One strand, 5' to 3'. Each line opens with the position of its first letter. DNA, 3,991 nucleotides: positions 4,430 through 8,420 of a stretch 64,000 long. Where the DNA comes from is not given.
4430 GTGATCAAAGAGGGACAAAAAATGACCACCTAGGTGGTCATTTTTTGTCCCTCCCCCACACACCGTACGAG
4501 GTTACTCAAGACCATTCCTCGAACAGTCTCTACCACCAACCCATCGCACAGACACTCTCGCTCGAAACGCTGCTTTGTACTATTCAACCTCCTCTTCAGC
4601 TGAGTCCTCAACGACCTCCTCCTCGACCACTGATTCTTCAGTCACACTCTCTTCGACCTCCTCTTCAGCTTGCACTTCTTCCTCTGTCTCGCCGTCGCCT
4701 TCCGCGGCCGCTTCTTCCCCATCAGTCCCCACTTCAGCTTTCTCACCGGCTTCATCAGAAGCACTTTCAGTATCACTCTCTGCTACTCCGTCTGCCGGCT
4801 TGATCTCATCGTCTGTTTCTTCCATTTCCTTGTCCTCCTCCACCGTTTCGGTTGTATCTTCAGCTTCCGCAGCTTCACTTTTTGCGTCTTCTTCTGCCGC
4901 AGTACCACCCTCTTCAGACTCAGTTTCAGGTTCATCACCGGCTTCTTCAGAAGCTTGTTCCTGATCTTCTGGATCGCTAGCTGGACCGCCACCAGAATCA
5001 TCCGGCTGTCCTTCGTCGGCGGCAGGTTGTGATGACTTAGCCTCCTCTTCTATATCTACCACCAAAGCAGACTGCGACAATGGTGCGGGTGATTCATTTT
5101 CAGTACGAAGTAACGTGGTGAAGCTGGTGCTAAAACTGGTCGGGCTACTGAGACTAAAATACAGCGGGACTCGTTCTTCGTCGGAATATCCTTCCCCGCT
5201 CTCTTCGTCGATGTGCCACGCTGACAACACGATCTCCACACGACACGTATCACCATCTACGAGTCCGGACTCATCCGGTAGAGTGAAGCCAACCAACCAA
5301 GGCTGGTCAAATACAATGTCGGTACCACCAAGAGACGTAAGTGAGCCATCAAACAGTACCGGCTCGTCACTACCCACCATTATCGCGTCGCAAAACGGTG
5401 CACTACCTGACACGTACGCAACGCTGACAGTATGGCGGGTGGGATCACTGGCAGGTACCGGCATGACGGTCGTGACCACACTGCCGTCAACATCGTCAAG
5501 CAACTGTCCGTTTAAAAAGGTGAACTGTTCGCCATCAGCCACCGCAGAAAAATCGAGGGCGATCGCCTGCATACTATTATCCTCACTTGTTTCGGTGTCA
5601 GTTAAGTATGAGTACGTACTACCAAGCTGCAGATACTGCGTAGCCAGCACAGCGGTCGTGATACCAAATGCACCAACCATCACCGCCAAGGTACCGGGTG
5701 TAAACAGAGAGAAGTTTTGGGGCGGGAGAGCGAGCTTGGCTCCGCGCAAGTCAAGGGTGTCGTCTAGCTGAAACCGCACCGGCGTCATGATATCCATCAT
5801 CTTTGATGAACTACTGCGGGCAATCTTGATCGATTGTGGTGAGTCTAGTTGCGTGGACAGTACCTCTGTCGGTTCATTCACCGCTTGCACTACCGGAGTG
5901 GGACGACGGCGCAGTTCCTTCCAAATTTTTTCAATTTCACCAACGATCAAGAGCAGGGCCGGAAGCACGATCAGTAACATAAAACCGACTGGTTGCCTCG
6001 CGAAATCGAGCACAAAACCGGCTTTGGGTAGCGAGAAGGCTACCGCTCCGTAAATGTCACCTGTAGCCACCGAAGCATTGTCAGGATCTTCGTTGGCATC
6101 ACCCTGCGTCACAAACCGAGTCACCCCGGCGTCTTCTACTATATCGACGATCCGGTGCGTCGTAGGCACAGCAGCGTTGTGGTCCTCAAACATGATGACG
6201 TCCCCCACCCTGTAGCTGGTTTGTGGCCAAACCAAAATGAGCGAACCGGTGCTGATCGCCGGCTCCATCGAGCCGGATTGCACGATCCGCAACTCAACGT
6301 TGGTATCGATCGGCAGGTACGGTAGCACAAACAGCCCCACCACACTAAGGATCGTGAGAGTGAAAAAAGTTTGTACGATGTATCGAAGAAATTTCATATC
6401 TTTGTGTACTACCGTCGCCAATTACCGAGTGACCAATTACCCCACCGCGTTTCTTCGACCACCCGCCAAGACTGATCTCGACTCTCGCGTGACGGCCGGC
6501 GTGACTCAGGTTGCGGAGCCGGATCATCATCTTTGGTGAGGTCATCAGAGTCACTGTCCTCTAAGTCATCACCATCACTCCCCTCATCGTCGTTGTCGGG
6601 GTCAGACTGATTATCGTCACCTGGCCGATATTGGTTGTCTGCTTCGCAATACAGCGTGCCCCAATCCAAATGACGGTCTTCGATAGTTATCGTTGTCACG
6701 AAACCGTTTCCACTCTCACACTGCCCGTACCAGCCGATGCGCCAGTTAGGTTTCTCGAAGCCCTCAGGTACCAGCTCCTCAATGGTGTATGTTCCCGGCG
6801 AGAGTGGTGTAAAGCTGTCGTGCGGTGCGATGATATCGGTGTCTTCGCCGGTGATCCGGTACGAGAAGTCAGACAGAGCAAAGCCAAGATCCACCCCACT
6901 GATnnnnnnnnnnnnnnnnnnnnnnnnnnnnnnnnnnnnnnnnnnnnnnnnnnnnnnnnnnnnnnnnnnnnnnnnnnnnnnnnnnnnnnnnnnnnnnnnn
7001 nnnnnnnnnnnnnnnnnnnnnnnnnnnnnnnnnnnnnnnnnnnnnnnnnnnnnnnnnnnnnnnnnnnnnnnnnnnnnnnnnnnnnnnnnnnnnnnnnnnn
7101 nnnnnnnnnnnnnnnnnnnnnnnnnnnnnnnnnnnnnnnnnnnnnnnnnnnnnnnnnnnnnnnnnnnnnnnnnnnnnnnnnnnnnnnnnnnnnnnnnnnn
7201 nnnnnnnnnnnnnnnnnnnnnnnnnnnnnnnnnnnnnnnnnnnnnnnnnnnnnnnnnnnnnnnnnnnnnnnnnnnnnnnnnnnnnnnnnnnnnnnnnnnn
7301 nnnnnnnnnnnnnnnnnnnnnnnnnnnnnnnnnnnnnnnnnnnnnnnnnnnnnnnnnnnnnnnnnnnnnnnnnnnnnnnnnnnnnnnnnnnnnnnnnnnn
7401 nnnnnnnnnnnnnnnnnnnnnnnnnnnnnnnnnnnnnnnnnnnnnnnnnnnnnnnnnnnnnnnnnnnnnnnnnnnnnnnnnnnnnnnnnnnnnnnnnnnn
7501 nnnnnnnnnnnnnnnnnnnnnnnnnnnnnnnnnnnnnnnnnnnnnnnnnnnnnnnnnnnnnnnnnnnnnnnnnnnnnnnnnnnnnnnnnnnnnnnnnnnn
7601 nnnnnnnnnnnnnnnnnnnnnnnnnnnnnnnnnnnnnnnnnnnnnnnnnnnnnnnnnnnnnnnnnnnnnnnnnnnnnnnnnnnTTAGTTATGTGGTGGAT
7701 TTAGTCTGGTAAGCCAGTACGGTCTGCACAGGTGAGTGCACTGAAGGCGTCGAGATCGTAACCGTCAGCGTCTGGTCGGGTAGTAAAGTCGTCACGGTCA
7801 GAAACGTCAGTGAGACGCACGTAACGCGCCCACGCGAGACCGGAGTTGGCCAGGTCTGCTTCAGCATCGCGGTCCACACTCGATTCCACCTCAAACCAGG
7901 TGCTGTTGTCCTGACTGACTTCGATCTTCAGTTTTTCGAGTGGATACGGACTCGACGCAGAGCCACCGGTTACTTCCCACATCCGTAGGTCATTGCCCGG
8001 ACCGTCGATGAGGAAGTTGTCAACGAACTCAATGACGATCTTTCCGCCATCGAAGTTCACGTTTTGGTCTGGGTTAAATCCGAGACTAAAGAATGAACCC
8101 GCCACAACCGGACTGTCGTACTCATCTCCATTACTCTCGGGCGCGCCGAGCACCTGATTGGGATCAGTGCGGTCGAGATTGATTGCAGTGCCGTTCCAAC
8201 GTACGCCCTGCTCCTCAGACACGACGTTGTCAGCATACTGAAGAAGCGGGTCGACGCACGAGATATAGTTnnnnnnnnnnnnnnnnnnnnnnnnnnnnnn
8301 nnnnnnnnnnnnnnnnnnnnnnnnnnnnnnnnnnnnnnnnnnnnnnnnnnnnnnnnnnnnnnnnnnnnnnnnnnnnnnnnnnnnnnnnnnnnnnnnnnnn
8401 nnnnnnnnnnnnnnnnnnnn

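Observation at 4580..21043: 16.5-kb co-directional surface-fibre locus combining a SipW/TasA-type system with a sortase system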

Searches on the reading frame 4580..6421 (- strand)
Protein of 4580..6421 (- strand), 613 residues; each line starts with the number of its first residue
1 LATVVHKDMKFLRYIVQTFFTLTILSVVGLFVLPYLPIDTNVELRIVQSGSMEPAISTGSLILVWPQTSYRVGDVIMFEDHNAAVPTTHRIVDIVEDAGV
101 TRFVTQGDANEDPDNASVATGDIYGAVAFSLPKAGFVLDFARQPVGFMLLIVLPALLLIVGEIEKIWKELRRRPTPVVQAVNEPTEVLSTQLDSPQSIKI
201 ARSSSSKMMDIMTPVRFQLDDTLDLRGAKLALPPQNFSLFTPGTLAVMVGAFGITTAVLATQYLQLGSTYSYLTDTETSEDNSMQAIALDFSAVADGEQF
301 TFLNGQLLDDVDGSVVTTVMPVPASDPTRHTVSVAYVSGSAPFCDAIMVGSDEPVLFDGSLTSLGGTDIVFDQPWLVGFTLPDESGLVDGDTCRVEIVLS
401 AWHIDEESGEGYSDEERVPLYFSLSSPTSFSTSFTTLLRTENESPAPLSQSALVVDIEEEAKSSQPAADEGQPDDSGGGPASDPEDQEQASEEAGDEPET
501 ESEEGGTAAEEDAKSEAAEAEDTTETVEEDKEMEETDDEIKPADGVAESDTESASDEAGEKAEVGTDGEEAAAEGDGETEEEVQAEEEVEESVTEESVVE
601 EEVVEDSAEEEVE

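Call 3: search_protein_families(library=pfam, proteins=[window:4580-6421:-], max_evalue=0.01)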
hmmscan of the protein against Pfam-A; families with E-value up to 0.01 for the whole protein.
window:4580-6421:- (613 aa): 1 family
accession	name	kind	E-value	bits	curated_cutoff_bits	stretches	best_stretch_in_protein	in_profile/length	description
PF00717.28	Peptidase_S24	-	0.0033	17.5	23.3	1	46-79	39-72/116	Peptidase S24-like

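Call 4: search_protein_families(library=ncbifam, proteins=[window:4580-6421:-], max_evalue=0.01)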
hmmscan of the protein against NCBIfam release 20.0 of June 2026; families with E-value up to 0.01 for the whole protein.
window:4580-6421:- (613 aa): 3 families
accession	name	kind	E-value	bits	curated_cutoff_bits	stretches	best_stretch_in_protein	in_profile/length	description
NF046067.1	SigPepSipWBacil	equivalog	1.3e-29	103.1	190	1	43-172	39-171/189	signal peptidase I SipW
TIGR02228.1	sigpep_I_arch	equivalog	3.5e-28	98.5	51.85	1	24-165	11-157/158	signal peptidase I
TIGR02227.1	sigpep_I_bact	equivalog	0.0012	18.7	47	1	30-96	8-79/162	signal peptidase I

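Call 27: find_homologous_proteins(query=window:4580-6421:-, max_evalue=0.001)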
Query window:4580-6421:- (613 aa): 113 proteins with E <= 0.001 among 8000 candidates.
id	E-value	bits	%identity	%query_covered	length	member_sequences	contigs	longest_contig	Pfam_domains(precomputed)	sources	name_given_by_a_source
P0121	1.3e-113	399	48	67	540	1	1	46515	-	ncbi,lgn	-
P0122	3.6e-111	391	48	69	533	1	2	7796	-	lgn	-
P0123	1.6e-109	385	43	84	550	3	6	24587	-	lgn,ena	-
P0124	2.2e-106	375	45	74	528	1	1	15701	-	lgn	-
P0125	1.9e-105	372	40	83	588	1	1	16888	-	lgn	-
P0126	5.1e-105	371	46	70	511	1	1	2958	-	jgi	jgi:signal peptidase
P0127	7.1e-105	370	45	67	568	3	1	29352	-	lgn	-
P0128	1.5e-100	356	45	68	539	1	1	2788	-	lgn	-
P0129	5.2e-99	351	44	68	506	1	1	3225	-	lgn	-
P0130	5.6e-99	351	44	69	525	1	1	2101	-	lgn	-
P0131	9.7e-99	350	39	90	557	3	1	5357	-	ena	-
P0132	9.5e-97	343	46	69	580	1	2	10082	-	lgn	-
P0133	1.8e-96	342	43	68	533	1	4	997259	-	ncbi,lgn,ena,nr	ncbi:signal peptidase I [Candidatus Nomurabacteria bacterium]|nr:signal peptidase I [Candidatus Kais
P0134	3.1e-94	335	39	84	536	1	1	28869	-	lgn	-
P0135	8.5e-93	330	38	85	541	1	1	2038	-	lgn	-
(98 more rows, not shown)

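Call 84: list_cluster_members(proteins=[window:4580-6397:-, window:6409-7638:-, window:7701-9410:-, window:12446-13129:-, window:13113-15515:-, window:19351-19833:-, window:19922-21043:-, window:11742-12440:+])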
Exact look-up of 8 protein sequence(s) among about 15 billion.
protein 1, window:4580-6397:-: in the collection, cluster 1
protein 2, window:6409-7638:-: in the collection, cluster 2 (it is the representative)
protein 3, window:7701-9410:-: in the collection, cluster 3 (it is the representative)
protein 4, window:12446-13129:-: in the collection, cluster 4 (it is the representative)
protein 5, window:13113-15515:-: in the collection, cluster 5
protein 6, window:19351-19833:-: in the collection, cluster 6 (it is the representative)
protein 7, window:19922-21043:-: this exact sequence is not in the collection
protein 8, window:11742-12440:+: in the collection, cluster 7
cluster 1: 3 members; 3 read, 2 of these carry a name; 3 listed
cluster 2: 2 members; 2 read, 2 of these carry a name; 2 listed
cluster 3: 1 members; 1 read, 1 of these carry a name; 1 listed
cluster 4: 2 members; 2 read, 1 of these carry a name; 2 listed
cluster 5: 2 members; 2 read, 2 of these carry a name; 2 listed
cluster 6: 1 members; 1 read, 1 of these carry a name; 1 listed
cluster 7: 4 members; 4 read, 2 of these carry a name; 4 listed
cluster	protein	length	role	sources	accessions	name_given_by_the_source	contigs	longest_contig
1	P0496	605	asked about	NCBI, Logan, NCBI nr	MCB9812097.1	signal peptidase I [Candidatus Nomurabacteria bacterium]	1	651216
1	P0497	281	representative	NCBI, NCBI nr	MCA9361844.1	signal peptidase I, partial [Candidatus Kaiserbacteria bacterium] | signal peptidase I [Candidatus Kaiserbacteria bacterium]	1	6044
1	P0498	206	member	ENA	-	-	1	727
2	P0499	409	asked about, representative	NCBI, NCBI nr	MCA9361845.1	hypothetical protein KC906_00580 [Candidatus Kaiserbacteria bacterium] | hypothetical protein [Candidatus Kaiserbacteria bacterium]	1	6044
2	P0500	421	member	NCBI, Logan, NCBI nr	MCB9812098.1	hypothetical protein H6778_00360 [Candidatus Nomurabacteria bacterium] | hypothetical protein [Candidatus Nomurabacteria bacterium]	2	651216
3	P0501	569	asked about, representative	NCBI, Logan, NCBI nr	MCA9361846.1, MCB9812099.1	SipW-dependent-type signal peptide-containing protein [Candidatus Kaiserbacteria ...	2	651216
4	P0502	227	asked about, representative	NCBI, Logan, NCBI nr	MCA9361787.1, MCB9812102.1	class F sortase [Candidatus Kaiserbacteria bacterium]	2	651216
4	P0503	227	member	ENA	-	-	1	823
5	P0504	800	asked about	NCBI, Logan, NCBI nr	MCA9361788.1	hypothetical protein KC906_00285 [Candidatus Kaiserbacteria bacterium] | hypothetical protein [Candidatus Kaiserbacteria bacterium]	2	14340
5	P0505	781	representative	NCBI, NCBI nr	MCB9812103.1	hypothetical protein H6778_00385 [Candidatus Nomurabacteria bacterium] | hypothetical protein [Candidatus Nomurabacteria bacterium]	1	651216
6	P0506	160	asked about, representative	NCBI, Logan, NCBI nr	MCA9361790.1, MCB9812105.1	collagen-like protein [Candidatus Kaiserbacteria bacterium]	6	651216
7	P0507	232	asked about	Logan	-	-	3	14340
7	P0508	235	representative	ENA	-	-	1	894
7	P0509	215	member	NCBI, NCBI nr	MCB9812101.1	hypothetical protein H6778_00375 [Candidatus Nomurabacteria bacterium] | hypothetical protein [Candidatus Nomurabacteria bacterium]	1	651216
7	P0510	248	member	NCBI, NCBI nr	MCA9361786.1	hypothetical protein KC906_00275, partial [Candidatus Kaiserbacteria bacterium] | hypothetical protein [Candidatus Kaiserbacteria bacterium]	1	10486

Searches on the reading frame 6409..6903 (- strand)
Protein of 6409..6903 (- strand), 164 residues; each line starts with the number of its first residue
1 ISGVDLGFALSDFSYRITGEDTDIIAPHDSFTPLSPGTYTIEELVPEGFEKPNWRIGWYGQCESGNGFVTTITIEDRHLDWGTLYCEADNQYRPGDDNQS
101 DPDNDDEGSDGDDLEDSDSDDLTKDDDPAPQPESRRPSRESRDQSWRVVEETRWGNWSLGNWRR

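Call 63: search_protein_families(library=pfam, proteins=[window:6409-6903:-], max_evalue=1)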
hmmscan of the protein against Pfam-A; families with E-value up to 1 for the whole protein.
window:6409-6903:- (164 aa): 2 families
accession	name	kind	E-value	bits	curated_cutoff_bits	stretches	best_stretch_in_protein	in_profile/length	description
PF07495.19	Y_Y_Y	-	0.0039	17.5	26.6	1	13-42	10-43/65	Y_Y_Y domain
PF06871.16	TraH_2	-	0.22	11.5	26.3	1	57-131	114-186/208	TraH_2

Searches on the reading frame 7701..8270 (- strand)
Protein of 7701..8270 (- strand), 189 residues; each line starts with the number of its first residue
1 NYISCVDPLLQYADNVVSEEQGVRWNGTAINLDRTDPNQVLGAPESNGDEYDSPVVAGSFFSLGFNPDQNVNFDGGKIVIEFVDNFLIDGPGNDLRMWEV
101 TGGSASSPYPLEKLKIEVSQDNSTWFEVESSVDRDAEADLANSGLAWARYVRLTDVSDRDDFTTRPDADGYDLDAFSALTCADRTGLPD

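Call 63: search_protein_families(library=pfam, proteins=[window:7701-8270:-], max_evalue=1)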
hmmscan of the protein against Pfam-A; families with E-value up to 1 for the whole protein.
window:7701-8270:- (189 aa): 2 families
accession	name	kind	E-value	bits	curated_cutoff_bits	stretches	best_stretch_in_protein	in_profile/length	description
PF00754.31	F5_F8_type_C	-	0.0012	19.4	28.2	1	99-157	51-114/127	F5/8 type C domain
PF22633.2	F5_F8_type_C_2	-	0.0026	18.8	27.8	1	98-153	35-91/91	NedA-like, galactose-binding domain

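Call 83: search_solved_structures(query=window:7701-8270:-, max_evalue=10)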
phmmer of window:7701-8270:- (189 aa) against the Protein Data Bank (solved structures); distinct sequences matched with E-value up to 10: 0.
